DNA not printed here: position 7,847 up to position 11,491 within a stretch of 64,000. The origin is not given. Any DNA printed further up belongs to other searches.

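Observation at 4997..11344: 6.3-kb ORF encoding a 2115-aa low-complexity giant protein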

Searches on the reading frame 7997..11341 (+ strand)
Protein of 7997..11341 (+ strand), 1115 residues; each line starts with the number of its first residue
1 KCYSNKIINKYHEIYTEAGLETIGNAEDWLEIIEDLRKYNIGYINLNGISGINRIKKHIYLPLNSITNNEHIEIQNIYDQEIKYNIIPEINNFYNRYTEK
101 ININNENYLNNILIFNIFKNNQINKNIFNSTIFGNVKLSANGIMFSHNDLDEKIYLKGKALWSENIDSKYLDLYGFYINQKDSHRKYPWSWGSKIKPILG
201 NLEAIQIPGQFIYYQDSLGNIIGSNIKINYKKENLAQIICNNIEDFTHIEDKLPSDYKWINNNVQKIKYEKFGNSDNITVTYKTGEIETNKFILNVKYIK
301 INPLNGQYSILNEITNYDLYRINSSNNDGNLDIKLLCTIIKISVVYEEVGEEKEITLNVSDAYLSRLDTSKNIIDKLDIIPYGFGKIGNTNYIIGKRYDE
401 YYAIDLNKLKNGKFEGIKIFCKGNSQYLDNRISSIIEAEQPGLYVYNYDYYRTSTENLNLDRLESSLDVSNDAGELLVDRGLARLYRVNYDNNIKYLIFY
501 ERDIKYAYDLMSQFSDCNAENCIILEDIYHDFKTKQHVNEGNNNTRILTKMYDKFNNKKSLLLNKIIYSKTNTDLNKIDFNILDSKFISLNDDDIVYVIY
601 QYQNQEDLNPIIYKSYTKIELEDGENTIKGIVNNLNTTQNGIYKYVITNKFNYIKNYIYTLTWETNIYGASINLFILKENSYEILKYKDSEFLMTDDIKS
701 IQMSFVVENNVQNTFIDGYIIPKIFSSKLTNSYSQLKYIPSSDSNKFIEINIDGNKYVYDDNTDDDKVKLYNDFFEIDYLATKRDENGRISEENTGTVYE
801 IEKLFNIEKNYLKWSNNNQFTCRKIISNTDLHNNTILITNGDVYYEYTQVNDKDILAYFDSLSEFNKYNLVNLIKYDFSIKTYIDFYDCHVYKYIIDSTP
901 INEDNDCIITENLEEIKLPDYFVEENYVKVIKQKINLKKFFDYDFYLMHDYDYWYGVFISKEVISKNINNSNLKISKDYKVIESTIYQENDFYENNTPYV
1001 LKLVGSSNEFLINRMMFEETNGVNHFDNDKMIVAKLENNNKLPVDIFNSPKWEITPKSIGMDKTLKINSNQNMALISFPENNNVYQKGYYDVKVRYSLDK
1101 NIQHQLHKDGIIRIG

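Call 47: predict_structure(alignment_id=A3)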
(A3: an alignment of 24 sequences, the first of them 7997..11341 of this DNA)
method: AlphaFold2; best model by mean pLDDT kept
length: 1115 residues; sequences in the alignment: 24
mean_pLDDT: 54.2   pTM: 0.30
mean pLDDT of the five models: 54.2, 53.4, 53.0, 52.6, 50.9
residues with pLDDT >= 90: 33; 70-90: 272; 50-70: 300; < 50: 510
segments of 3 or more residues with pLDDT < 50: 1-8, 39-46, 54-230, 243-252, 269-276, 286-289, 294-352, 422-529, 531-564, 571-579, 712-717, 727-732, 780-782, 788-806, 921-929, 986-989, 1006-1011, 1013-1021, 1037-1049
pLDDT, mean of each block of 10 residues (from residue 1): 43 58 56 55 48 46 33 32 31 38 27 23 28 29 28 27 27 25 28 27 21 29 34 56 43 59 61 47 52 42 34 38 35 23 27 62 70 81 77 80 82 76 29 24 26 27 24 29 40 41 42 38 46 42 40 34 50 44 79 89 66 86 89 89 87 74 59 67 60 71 61 48 52 70 61 65 75 68 49 38 43 68 80 87 85 79 80 87 82 84 70 80 45 65 72 76 56 63 56 62 55 45 66 53 41 77 66 59 76 63 62 79
secondary structure, 60 per line:
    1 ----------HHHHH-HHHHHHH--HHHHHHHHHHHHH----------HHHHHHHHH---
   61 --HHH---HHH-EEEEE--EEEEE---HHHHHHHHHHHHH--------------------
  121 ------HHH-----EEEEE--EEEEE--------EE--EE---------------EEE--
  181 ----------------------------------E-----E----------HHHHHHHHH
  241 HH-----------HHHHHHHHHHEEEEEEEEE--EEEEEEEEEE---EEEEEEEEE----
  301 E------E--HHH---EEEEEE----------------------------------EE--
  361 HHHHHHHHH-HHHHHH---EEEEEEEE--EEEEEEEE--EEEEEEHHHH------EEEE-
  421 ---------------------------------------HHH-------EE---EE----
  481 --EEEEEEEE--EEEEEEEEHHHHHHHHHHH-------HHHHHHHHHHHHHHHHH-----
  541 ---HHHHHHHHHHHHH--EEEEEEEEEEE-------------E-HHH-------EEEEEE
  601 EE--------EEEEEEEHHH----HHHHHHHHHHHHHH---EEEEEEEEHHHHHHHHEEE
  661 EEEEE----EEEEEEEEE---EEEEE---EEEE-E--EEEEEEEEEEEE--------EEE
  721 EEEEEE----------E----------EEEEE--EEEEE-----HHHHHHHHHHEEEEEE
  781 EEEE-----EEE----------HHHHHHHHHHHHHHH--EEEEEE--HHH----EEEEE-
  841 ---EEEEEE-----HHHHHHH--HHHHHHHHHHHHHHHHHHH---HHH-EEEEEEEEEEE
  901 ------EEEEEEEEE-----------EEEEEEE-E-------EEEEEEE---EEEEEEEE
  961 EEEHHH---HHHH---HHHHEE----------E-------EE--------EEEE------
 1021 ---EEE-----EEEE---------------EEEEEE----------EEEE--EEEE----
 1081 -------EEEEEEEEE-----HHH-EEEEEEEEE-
elements in order (helices of 4 or more, strands of 3 or more residues): H11-15 H17-23 H26-38 H49-57 E73-77 E80-84 H88-100 E135-139 E142-146 E176-178 H232-242 H254-263 E264-272 E275-284 E288-296 E317-322 H361-369 H371-376 E380-387 E390-397 E400-405 H406-409 E416-419 E483-490 E493-500 H501-511 H519-535 H544-556 E559-569 E595-602 E611-617 H625-638 E642-649 H650-657 E658-665 E670-678 E682-686 E690-693 E698-709 E718-726 E748-752 E755-759 H765-774 E775-784 E790-792 H803-817 E820-825 E835-839 E844-849 H855-861 H864-882 E890-900 E907-915 E927-933 E943-949 E953-963 H970-973 H977-980 E1011-1014 E1024-1026 E1032-1035 E1051-1056 E1067-1070 E1073-1076 E1088-1096 E1106-1114
